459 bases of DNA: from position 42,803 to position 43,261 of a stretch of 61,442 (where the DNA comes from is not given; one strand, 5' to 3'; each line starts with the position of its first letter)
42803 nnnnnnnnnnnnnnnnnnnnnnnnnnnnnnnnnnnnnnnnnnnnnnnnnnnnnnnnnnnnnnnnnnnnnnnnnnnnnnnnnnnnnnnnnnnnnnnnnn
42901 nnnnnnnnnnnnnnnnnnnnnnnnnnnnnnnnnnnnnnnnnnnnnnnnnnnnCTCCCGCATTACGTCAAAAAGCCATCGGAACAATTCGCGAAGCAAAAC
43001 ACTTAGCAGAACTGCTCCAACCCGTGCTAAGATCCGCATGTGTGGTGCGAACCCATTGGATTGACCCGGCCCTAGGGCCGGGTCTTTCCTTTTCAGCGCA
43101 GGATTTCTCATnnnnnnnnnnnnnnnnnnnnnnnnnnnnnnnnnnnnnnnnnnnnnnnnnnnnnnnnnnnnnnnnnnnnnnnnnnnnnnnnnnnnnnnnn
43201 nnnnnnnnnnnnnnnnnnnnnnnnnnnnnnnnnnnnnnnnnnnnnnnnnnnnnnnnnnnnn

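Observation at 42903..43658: Tandem 377-bp repeat conceals two intact 53-codon ORFs, each containing an antisense promoter and terminator (type I toxin-antitoxin-like module)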

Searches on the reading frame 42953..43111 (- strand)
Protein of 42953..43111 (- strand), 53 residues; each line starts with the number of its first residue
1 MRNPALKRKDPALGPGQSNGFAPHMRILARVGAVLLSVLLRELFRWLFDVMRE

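Call 7: find_homologous_proteins(query=window:42953-43111:-, max_evalue=10)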
Query seq(53 aa): no candidate shares three 5-residue words with the query. No homologue found.

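Call 13: find_related_loci(query=A2, collection=genome_contigs, flank=6000)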
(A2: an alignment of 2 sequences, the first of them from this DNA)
Query A2 (53 aa) in genome_contigs; peptide patterns used: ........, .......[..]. (x = any residue, [..] = any of these).
21 stretches matched a pattern; 3 encode a relative of the query (tblastn E <= 1e-3); 3 distinct loci.
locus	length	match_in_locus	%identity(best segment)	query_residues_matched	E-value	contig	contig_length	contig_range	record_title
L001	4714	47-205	96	1-53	1e-30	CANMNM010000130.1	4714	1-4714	MAG: Actinobacteria bacterium isolate ZE-3nov15-100 genome assembly, contig: ZE-3nov15-C32846, whole genome shotgun sequ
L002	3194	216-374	89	1-53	1e-28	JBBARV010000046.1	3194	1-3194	MAG: Candidatus Nanopelagicales bacterium isolate EUL_228 ctg46-EUL_228, whole genome shotgun sequence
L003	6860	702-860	75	1-53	5e-24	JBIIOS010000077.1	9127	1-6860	MAG: Candidatus Nanopelagicales bacterium isolate ME2002-11-07_3300042865_group1_bin129 Rohwer_bin361_scaffold_8575_c1,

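Call 22: find_related_loci(query=A3, collection=metagenome_contigs, flank=2500)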
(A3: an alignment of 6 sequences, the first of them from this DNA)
Query A3 (53 aa) in metagenome_contigs; peptide patterns used: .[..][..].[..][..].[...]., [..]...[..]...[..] (x = any residue, [..] = any of these).
334 stretches matched a pattern; 26 encode a relative of the query (tblastn E <= 1e-3); 26 distinct loci.
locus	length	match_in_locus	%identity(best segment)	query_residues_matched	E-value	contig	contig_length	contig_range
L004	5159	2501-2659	81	1-53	5e-26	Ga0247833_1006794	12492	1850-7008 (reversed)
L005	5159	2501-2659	81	1-53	5e-26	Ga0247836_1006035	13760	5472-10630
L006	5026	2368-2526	72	1-53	3e-22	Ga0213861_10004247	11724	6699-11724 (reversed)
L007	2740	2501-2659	70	1-53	7e-20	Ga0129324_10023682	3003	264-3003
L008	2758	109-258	62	1-50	2e-13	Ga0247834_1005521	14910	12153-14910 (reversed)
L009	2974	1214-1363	48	4-53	9e-10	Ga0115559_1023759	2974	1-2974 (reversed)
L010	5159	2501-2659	47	1-53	2e-9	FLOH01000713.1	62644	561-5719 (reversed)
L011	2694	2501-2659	45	1-53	5e-9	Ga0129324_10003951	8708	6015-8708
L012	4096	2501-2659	45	1-53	9e-9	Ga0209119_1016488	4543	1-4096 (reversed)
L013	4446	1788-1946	45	1-53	9e-9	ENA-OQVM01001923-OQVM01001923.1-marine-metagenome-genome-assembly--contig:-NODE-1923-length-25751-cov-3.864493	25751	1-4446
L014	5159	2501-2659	45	1-53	9e-9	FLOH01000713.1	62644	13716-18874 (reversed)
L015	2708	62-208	47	4-52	1e-8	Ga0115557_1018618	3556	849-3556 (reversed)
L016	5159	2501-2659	45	1-53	2e-8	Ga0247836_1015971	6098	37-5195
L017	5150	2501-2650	46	1-49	2e-8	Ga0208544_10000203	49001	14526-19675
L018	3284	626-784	43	1-53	2e-8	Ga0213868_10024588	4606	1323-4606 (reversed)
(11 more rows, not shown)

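Call 23: search_protein_families(library=pfam, proteins=[window:42953-43111:-], max_evalue=10)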
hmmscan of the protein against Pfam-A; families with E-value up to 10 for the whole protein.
seq(53 aa): 0 families

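Call 39: search_protein_representatives(alignment_id=A4)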
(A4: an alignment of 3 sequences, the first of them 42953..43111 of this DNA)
Query: 3 sequences, 53 profile positions. Proteins with E-value up to 0.001 (for the whole library): 13; up to 1e-10: 7; up to 1e-30: 0. The best 13 are listed.
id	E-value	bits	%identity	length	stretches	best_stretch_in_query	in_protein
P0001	4.0e-27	110.3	-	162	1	1-53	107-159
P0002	7.4e-21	90.2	-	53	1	1-52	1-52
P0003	2.8e-19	85.1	-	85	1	1-52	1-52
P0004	8.8e-19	83.6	-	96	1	1-53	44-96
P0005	7.0e-16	74.3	-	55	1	3-52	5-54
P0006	3.7e-13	65.6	-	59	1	1-38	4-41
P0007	2.2e-11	59.9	-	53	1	1-52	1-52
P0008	2.7e-10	56.4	-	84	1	1-52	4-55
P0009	1.3e-09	54.2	-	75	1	1-42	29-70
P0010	2.7e-07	46.8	-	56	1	1-52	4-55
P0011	4.3e-06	42.9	-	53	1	1-51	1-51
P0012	1.4e-04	38.1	-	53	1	6-52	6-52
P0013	7.5e-04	35.7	-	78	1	5-52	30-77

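Call 42: find_homologous_proteins(query=A6, max_evalue=0.01)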
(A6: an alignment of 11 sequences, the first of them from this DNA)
Query A6 (11 sequences) (53 aa, profile of the alignment): 31 proteins with E <= 0.01 among 286 candidates.
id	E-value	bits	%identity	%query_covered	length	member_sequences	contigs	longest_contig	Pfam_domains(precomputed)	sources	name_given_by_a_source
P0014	6.0e-25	105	64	100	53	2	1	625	-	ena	-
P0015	1.3e-24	104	47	100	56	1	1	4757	-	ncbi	-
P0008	1.4e-24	104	47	100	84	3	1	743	-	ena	-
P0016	1.5e-24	104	47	100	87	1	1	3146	-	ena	-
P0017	3.1e-24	102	42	100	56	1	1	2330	-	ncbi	-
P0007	4.2e-24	102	47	100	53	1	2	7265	-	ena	-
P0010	1.4e-23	100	40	100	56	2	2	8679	-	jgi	jgi:hypothetical protein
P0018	1.5e-23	100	40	100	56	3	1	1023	-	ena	-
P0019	3.9e-23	99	40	100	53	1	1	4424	-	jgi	jgi:hypothetical protein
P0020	8.5e-23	98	43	96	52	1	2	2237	-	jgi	-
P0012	1.3e-22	97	50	57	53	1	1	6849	-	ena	-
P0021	2.1e-22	97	43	96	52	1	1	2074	-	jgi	jgi:hypothetical protein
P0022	3.2e-22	96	44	94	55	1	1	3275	-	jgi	-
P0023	5.7e-22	95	43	100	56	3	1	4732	-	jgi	-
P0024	8.0e-22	95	39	96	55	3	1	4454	-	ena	-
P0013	1.2e-21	94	33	92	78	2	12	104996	-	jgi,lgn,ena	jgi:hypothetical protein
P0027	2.7e-21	93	60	100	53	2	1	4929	-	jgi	jgi:hypothetical protein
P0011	8.8e-20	88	34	75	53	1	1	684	-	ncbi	-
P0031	4.7e-16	76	52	55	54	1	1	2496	-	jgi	jgi:hypothetical protein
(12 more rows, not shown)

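Call 43: find_encoding_contigs(protein=P0013, flank=4000, max_places=4)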
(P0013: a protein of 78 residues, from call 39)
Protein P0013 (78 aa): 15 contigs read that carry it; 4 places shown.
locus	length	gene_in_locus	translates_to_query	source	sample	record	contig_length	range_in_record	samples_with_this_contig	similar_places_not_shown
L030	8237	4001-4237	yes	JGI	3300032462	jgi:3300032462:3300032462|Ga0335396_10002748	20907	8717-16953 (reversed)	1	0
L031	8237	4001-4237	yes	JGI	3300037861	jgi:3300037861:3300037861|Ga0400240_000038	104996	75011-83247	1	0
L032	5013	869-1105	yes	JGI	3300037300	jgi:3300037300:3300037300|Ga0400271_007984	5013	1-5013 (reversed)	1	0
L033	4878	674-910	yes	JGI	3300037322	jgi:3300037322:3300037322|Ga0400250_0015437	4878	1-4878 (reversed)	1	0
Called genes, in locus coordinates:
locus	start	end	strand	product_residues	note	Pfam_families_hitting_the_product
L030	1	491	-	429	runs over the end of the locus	PF06689:zf-C4_ClpX, PF05496:RuvB_N (faint), PF00004:AAA, PF07724:AAA_2, PF07728:AAA_5 (weak), PF10431:ClpB_D2-small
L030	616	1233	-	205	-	PF00574:CLP_protease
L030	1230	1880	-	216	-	PF00574:CLP_protease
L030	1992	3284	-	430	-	PF05697:Trigger_N, PF00254:FKBP_C (weak), PF05698:Trigger_C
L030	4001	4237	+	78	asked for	-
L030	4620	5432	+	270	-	PF09407:AbiEi_1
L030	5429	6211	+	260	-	PF08843:AbiEii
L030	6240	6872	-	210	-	PF07081:DUF1349, PF17851:GH43_C2 (weak)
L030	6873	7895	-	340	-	PF02275:CBAH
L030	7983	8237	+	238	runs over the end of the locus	PF00174:Oxidored_molyb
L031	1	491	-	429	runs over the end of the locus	PF06689:zf-C4_ClpX, PF05496:RuvB_N (faint), PF00004:AAA, PF07724:AAA_2, PF07728:AAA_5 (weak), PF10431:ClpB_D2-small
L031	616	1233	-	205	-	PF00574:CLP_protease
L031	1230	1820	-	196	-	PF00574:CLP_protease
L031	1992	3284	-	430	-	PF05697:Trigger_N, PF00254:FKBP_C (weak), PF05698:Trigger_C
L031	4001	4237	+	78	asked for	-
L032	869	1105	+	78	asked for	-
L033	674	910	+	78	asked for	-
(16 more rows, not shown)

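Call 44: find_encoding_contigs(protein=P0012, flank=3000, max_places=2)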
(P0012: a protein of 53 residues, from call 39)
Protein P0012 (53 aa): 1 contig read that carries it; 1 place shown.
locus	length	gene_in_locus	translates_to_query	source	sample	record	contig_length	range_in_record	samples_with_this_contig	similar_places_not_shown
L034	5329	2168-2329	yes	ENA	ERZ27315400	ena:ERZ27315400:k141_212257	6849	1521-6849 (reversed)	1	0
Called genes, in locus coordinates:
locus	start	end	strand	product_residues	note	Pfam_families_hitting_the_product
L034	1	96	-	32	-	?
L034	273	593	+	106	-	-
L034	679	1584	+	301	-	PF13391:HNH_2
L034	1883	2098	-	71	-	-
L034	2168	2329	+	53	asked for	-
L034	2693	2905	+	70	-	-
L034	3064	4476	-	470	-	PF27146:Y4jL_N (weak), PF07929:PRiA4_ORF3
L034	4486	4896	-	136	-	PF07553:Lipoprotein_Ltp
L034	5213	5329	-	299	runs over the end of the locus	PF00126:HTH_1, PF03466:LysR_substrate, PF13531:SBP_bac_11 (weak)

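Call 45: find_encoding_contigs(protein=P0007, flank=3000, max_places=2)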
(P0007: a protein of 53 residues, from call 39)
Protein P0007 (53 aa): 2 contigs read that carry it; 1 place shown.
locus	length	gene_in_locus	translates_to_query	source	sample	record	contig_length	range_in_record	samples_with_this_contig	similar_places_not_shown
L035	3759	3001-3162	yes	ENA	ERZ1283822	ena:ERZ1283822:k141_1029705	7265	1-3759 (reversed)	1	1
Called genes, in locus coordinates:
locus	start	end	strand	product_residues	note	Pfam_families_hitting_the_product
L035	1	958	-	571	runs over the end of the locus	PF01443:Viral_helicase1 (faint), PF13086:AAA_11 (weak), PF13245:AAA_19 (weak), PF13604:AAA_30, PF13087:AAA_12, PF13538:UvrD_C_2 (faint)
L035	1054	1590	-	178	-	-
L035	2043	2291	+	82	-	PF02604:PhdYeFM_antitox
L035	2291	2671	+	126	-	PF01850:PIN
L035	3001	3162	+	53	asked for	-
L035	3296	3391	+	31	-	-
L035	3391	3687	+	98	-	-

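Call 46: find_encoding_contigs(protein=P0010, flank=3000, max_places=2)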
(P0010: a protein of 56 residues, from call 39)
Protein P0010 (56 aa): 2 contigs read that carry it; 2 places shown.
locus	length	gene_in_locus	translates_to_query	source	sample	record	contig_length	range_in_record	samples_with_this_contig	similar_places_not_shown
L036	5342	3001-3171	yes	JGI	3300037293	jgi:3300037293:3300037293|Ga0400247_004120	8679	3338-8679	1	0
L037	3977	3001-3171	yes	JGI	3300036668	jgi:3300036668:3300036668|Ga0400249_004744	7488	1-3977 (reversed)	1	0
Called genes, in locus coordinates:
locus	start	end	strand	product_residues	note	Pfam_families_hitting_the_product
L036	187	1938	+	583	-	PF12680:SnoaL_2 (faint), PF13434:Lys_Orn_oxgnase (faint), PF07992:Pyr_redox_2, PF13738:Pyr_redox_3, PF00743:FMO-like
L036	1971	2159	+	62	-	-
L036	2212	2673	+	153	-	PF13302:Acetyltransf_3 (weak)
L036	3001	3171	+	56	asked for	-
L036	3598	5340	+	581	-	?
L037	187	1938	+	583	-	PF12680:SnoaL_2 (faint), PF13434:Lys_Orn_oxgnase (faint), PF07992:Pyr_redox_2, PF13738:Pyr_redox_3, PF00743:FMO-like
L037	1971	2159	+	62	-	-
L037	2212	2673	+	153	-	PF13302:Acetyltransf_3 (weak)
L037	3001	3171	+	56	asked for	-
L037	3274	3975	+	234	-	?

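Call 50: find_encoding_contigs(protein=P0011, flank=2000, max_places=2)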
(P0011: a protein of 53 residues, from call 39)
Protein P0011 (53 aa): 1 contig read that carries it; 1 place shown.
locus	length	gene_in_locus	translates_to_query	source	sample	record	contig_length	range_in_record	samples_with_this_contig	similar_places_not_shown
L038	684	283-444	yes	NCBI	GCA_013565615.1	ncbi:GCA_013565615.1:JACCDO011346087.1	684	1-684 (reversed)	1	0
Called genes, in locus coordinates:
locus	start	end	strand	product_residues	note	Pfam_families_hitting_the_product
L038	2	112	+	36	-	?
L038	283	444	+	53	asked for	-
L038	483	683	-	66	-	?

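Call 51: find_encoding_contigs(protein=P0015, flank=3000, max_places=2)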
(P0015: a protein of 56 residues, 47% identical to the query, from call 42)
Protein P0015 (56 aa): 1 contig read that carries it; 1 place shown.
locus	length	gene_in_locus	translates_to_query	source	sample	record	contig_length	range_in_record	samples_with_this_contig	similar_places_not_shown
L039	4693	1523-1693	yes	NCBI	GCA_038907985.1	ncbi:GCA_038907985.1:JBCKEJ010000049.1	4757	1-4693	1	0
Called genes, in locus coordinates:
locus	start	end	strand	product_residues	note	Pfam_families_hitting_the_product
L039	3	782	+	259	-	?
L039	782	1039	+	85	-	-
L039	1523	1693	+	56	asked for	-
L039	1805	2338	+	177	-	-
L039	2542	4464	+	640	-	PF09848:SLFN-g3_helicase, PF13401:AAA_22, PF00004:AAA (weak)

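Call 52: find_encoding_contigs(protein=P0031, flank=2000, max_places=2)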
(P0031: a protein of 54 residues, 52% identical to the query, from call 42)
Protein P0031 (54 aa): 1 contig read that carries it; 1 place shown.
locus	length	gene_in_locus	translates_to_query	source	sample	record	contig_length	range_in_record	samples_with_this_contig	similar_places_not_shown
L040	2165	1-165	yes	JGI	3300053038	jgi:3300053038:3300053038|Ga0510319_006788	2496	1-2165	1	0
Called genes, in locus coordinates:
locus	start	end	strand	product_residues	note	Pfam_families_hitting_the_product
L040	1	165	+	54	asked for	?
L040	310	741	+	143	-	-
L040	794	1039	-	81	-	-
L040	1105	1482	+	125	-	-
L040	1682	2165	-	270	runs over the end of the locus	?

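Call 53: find_encoding_contigs(protein=P0027, flank=2500, max_places=2)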
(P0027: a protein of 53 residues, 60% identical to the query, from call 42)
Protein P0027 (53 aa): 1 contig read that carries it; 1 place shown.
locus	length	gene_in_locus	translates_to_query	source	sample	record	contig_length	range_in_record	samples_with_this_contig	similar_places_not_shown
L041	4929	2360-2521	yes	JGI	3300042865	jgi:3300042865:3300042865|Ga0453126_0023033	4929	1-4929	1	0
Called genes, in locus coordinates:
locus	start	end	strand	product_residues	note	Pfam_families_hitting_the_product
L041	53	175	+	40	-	-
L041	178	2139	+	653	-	PF00884:Sulfatase, PF16347:SGSH_C (faint)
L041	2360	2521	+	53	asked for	-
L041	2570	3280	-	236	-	PF03306:AAL_decarboxy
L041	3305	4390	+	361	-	PF01436:NHL (faint), PF07995:GSDH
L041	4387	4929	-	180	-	?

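Call 54: find_encoding_contigs(protein=P0022, flank=2000, max_places=2)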
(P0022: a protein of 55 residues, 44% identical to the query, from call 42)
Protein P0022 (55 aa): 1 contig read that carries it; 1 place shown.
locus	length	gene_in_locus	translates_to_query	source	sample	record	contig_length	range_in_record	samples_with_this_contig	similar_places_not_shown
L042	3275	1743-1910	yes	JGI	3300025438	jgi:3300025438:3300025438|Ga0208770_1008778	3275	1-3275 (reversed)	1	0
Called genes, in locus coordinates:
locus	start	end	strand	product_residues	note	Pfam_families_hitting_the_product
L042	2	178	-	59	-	?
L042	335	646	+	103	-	-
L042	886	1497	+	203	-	PF00665:rve, PF13683:rve_3, PF13333:rve_2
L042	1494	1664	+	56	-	-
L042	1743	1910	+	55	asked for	-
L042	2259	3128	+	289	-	PF00497:SBP_bac_3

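Call 65: search_protein_families(library=ncbifam, alignment_id=A7, max_evalue=1)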
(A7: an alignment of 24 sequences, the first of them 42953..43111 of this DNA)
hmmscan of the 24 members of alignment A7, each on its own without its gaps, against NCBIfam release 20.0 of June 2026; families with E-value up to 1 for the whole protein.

A. member 1, window:42953-43111:- (53 aa): 1 family
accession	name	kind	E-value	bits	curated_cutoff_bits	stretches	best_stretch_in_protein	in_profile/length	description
NF007293.0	PRK09765.1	equivalog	0.18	10.3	763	1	10-51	362-403/639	PTS 2-O-a-mannosyl-D-glycerate transporter subunit IIABC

B. families by the number of members that match (of 24 scanned): 2 families
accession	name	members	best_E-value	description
NF033437.1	YpdK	2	0.048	membrane protein YpdK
NF007293.0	PRK09765.1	1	0.18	PTS 2-O-a-mannosyl-D-glycerate transporter subunit IIABC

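Call 66: search_protein_families(library=padloc, alignment_id=A7, max_evalue=1)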
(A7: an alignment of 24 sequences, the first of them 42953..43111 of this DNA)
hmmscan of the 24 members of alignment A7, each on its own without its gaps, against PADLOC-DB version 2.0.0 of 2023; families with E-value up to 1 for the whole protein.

A. member 1, window:42953-43111:- (53 aa): 0 families

B. families by the number of members that match (of 24 scanned): 0 families

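Call 74: predict_structure(alignment_id=A7)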
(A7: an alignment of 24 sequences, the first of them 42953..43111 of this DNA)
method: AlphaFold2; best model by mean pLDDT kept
length: 53 residues; sequences in the alignment: 24
mean_pLDDT: 73.4   pTM: 0.37
mean pLDDT of the five models: 73.4, 72.4, 72.1, 71.2, 70.6
residues with pLDDT >= 90: 20; 70-90: 9; 50-70: 17; < 50: 7
segments of 3 or more residues with pLDDT < 50: 13-16
pLDDT, mean of each block of 10 residues (from residue 1): 51 49 75 93 95 84
secondary structure, 60 per line:
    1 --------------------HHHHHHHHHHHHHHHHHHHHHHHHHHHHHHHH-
elements in order: H21-52
